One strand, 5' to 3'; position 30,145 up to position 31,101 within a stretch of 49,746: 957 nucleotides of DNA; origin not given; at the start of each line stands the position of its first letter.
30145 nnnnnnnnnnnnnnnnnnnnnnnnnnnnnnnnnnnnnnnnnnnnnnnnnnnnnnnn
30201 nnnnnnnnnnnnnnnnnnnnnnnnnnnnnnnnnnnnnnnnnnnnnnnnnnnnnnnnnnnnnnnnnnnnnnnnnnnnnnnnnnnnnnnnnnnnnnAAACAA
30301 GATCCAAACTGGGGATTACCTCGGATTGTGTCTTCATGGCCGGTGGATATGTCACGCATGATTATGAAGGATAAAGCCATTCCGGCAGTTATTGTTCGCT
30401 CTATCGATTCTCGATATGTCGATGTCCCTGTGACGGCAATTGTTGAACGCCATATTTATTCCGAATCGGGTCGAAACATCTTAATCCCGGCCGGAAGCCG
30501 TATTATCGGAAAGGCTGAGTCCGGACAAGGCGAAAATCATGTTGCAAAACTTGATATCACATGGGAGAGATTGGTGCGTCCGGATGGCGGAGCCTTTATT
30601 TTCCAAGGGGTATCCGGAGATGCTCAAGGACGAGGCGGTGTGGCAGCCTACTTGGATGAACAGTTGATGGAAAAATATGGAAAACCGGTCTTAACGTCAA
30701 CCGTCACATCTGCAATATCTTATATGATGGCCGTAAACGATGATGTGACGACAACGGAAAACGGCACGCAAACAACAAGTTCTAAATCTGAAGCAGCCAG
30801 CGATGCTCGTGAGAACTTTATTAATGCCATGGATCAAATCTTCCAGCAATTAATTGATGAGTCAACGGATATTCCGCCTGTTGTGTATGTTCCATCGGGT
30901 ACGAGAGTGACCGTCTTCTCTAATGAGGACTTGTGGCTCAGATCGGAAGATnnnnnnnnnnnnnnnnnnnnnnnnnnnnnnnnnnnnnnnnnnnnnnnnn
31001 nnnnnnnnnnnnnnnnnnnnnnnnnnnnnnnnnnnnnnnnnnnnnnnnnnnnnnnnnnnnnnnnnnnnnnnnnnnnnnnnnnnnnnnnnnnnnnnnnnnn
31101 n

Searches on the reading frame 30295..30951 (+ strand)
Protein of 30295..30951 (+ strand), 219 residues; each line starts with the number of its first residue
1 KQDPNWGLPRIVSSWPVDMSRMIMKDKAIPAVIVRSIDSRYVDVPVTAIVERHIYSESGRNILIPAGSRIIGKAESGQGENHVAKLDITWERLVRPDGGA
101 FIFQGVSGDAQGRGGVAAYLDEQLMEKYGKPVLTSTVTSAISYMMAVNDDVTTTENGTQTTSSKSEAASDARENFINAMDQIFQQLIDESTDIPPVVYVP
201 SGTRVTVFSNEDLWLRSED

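Call 34: find_related_loci(query=A1, collection=genome_contigs, flank=10000)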
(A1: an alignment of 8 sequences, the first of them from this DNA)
Query A1 (219 aa) in genome_contigs; peptide patterns used: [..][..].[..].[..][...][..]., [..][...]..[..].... (x = any residue, [..] = any of these).
324 stretches matched a pattern; 254 encode a relative of the query (tblastn E <= 1e-3); the best 80 are kept; 80 distinct loci.
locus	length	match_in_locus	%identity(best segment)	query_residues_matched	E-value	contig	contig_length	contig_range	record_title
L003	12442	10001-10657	99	1-219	3e-147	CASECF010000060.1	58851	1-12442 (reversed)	uncultured Alphaproteobacteria bacterium isolate CO.O65.metabat-bins.242 genome assembly, contig: CO.O65.metabat-bins.24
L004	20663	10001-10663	76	1-219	2e-113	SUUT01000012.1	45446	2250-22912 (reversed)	MAG: Alphaproteobacteria bacterium isolate SIG53 NODE_18264_length_45446_cov_11.373353, whole genome shotgun sequence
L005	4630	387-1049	76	1-219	5e-114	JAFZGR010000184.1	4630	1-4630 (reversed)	MAG: Alphaproteobacteria bacterium isolate RGIG7750 Water_buffalos_Rectum-5__c476689, whole genome shotgun sequence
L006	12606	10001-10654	74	1-218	2e-112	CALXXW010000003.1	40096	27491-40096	MAG: uncultured Alphaproteobacteria bacterium isolate E20__bin339 genome assembly, contig: E20__k127_3199977, whole geno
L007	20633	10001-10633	77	10-219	3e-109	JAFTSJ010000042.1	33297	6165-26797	MAG: Alphaproteobacteria bacterium isolate RGIG4106 Roe_deer_Cecum.Co__c2139891, whole genome shotgun sequence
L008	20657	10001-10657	71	1-219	2e-109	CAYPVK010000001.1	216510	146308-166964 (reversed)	MAG TPA_asm: uncultured Lactobacillales bacterium isolate SRP313737_co1_115 genome assembly, contig: NODE_38_length_2165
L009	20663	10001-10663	72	1-219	1e-107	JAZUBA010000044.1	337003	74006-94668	MAG: Alphaproteobacteria bacterium isolate T1900045318_YK20190007.MAGScoT_cleanbin_000005 SGB_6327_k141_2279381, whole g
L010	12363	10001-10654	70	1-218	2e-107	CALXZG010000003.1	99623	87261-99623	MAG: uncultured Alphaproteobacteria bacterium isolate BRZ_KG__bin33 genome assembly, contig: BRZ_KG__NODE_223_length_996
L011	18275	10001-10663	72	1-219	2e-106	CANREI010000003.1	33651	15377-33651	MAG: uncultured Alphaproteobacteria bacterium isolate Lapin-024__bin64 genome assembly, contig: Lapin-024__NODE_1645_len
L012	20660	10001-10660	73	1-219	1e-106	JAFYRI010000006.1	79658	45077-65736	MAG: Alphaproteobacteria bacterium isolate RGIG7351 Water_buffalos_Cecum-5__c52, whole genome shotgun sequence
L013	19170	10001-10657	70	1-218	3e-106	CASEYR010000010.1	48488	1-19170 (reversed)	uncultured Alphaproteobacteria bacterium isolate B5_L1_362362_idba_bin.105 genome assembly, contig: B5_L1_362362_idba_bi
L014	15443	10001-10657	69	1-219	6e-106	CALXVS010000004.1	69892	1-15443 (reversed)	MAG: uncultured Alphaproteobacteria bacterium isolate BRZ_DV__bin2 genome assembly, contig: BRZ_DV__NODE_497_length_6989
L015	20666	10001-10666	72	1-218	5e-105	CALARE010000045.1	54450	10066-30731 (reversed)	MAG TPA_asm: uncultured Alphaproteobacteria bacterium isolate SRR6425825_bin.103_CONCOCT_v1.1_MAG genome assembly, conti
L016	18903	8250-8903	68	1-218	1e-104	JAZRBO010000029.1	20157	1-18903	MAG: Alphaproteobacteria bacterium isolate T1900045126_TC20190120.MAGScoT_cleanbin_000006 SGB_4864_k141_958145, whole ge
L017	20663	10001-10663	72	1-219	3e-105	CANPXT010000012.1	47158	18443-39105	MAG: uncultured Alphaproteobacteria bacterium isolate Lapin-005__bin43 genome assembly, contig: Lapin-005__NODE_944_leng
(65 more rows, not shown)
